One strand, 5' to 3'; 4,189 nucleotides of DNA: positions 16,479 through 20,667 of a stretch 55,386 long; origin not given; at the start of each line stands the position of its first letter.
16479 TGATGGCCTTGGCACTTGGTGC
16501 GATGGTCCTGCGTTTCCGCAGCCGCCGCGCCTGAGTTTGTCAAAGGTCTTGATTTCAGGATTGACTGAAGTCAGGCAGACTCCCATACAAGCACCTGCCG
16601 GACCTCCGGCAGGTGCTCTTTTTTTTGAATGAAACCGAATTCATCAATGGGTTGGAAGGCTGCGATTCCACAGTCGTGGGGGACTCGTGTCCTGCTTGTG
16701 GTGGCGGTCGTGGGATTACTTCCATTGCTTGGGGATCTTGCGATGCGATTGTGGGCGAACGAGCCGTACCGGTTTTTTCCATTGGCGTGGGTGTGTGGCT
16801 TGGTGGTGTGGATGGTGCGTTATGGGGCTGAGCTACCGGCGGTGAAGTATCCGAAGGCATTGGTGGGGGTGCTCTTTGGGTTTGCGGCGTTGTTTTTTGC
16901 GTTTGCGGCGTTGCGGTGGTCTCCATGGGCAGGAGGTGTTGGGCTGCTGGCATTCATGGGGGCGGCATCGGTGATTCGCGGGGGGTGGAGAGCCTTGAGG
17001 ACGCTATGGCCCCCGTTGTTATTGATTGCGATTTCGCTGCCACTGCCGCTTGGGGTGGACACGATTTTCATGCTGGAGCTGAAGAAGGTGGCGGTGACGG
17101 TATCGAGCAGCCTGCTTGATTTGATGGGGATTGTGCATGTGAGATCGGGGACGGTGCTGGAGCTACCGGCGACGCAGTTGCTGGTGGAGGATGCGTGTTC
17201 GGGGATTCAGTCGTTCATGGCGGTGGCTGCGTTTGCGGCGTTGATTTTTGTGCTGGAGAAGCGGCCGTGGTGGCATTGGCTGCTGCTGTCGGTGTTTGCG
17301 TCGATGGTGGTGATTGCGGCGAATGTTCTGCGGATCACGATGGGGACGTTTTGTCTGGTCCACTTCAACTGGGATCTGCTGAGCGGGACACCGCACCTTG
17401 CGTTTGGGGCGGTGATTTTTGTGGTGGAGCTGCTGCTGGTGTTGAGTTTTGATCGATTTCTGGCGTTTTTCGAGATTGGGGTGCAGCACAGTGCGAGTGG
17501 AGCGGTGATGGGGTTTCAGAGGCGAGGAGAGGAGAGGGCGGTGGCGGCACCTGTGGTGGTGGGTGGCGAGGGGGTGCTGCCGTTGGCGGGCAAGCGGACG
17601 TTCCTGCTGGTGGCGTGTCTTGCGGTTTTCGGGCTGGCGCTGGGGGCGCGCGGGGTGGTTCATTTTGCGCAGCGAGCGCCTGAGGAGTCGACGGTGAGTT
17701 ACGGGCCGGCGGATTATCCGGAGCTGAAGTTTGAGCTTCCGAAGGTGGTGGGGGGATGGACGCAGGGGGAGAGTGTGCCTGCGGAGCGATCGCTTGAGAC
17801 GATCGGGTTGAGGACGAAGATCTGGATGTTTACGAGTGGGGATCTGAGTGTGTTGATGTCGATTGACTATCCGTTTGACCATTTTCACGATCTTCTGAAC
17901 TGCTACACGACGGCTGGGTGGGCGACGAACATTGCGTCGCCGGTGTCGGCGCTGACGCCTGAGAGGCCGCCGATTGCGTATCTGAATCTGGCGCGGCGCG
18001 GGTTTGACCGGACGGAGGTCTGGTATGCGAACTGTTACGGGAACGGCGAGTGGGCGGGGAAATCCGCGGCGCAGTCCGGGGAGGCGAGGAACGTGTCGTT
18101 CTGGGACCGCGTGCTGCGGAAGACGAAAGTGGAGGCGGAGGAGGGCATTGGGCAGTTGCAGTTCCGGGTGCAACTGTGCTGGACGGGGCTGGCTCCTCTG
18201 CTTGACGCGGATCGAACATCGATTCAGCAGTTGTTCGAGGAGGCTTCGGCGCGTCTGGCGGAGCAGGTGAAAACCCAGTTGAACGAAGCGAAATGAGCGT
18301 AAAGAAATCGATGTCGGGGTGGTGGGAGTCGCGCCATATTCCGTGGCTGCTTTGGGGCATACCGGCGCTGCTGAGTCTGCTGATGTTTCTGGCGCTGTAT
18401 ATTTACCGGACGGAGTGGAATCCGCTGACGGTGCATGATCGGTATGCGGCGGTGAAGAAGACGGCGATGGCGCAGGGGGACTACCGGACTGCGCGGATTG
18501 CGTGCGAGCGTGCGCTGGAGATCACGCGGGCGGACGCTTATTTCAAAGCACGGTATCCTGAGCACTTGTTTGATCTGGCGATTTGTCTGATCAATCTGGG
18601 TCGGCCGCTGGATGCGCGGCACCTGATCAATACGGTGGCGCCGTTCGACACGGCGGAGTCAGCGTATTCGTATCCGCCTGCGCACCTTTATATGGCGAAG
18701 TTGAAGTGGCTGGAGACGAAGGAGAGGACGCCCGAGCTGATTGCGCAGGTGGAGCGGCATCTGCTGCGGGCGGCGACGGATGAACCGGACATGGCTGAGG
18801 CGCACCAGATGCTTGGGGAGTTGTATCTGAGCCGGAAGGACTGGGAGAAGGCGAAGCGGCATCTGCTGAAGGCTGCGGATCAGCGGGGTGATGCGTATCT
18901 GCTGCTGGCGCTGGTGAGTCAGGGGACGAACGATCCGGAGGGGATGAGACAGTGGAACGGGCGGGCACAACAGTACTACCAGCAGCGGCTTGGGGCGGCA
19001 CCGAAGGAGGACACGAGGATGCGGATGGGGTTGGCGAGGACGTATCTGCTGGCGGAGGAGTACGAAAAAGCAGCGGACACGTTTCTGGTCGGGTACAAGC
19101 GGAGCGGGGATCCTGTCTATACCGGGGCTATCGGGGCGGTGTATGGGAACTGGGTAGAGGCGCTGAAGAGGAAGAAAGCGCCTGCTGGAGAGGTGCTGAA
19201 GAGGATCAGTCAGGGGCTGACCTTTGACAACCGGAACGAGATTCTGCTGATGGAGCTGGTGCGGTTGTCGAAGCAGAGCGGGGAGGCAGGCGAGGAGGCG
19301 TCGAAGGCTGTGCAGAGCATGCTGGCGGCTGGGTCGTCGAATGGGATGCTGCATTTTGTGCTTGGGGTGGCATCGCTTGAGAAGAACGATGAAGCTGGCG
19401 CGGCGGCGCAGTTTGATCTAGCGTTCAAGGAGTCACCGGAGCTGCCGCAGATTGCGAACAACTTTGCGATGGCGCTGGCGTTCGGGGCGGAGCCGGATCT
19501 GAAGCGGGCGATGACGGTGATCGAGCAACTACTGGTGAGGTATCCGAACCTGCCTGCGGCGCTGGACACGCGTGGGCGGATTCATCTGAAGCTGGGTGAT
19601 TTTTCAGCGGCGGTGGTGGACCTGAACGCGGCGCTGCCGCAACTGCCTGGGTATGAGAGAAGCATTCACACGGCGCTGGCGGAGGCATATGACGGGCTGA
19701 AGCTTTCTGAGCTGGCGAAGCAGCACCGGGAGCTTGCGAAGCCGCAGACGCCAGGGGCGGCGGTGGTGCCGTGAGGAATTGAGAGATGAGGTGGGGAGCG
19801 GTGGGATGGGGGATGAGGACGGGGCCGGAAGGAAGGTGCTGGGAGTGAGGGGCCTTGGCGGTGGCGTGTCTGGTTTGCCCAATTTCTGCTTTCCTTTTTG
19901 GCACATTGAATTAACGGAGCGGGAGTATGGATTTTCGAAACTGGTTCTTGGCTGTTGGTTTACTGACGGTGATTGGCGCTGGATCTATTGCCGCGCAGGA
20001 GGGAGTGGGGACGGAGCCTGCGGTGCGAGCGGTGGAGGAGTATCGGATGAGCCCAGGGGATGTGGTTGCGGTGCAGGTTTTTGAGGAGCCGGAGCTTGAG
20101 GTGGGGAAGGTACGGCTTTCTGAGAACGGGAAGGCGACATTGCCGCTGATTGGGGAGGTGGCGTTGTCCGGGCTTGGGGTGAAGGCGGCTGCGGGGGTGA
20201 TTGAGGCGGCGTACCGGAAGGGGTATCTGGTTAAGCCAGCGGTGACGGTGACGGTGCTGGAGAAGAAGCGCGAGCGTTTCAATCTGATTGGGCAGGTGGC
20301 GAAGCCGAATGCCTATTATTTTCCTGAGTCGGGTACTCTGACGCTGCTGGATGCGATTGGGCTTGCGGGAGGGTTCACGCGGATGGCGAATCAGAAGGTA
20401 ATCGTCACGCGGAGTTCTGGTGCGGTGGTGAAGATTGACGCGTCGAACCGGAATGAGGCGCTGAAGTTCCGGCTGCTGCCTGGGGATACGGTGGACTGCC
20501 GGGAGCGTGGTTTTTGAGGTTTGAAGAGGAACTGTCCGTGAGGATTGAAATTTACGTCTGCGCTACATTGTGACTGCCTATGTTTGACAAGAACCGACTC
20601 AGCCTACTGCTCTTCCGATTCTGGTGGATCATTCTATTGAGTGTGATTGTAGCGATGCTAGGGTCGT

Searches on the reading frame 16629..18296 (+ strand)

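Call 10: search_protein_families(library=pfam, proteins=[window:16629-18296:+])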
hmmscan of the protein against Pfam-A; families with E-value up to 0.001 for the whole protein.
window:16629-18296:+ (555 aa): 1 family
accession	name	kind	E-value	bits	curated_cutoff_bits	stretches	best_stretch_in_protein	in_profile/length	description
PF09721.15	Exosortase_EpsH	-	1.7e-34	119.8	25.7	1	24-276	2-252/254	Transmembrane exosortase (Exosortase_EpsH)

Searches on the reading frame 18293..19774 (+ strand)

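Call 10: search_protein_families(library=pfam, proteins=[window:18293-19774:+])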
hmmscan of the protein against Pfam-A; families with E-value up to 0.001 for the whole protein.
window:18293-19774:+ (493 aa): 13 families
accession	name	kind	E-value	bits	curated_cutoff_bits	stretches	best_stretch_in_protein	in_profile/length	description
PF07719.23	TPR_2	-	3e-16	58.6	27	0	168-196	1-29/34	Tetratricopeptide repeat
PF14559.12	TPR_19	-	1e-14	55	25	1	58-125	1-61/68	Tetratricopeptide repeat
PF13432.12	TPR_16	-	3.5e-12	47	32.7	0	224-268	15-58/65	Tetratricopeptide repeat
PF13424.12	TPR_12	-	1.1e-11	45.2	30.1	0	58-112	13-68/77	Tetratricopeptide repeat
PF13428.12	TPR_14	-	3.5e-09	36.9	23.5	0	421-464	1-43/44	Tetratricopeptide repeat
PF00515.34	TPR_1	-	7.5e-09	35.5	27.8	0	168-194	1-27/34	Tetratricopeptide repeat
PF13371.12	TPR_9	-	9.3e-09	35.6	35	1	401-456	9-62/73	Tetratricopeptide repeat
PF13181.12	TPR_8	-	3e-07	30.5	25.7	0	168-195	1-28/34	Tetratricopeptide repeat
PF23914.1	TPR_CcmH_CycH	-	5.3e-07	30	42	0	355-452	54-152/158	Cytochrome c-type biogenesis protein H TPR domain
PF13431.12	TPR_17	-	3.7e-06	27.2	24.4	0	157-188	2-33/34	Tetratricopeptide repeat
PF25062.1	ARM_TT21_N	-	4.3e-06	27.1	40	0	334-440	117-221/222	Tetratricopeptide repeat protein 21 N-terminal ARM repeat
PF12895.13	ANAPC3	-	7.8e-06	26.5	27.2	0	61-115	2-49/82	Anaphase-promoting complex, cyclosome, subunit 3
PF23300.3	HEAT_Nup120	-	4.1e-05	23.9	29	0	173-231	31-90/170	Nucleoporin Nup120, HEAT repeats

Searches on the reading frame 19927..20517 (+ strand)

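Call 9: search_protein_families(library=pfam, proteins=[window:19927-20517:+])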
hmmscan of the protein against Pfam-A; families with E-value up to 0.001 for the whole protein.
window:19927-20517:+ (196 aa): 3 families
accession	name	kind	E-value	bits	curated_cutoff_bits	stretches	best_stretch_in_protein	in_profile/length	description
PF02563.21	Poly_export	-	2.7e-19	69.5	28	1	36-110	4-76/77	Polysaccharide biosynthesis/export protein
PF22461.2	SLBB_2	-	1.3e-08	35.2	27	1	117-189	2-77/79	SLBB domain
PF10531.15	SLBB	-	1.2e-07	31.9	27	1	122-170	6-54/55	SLBB domain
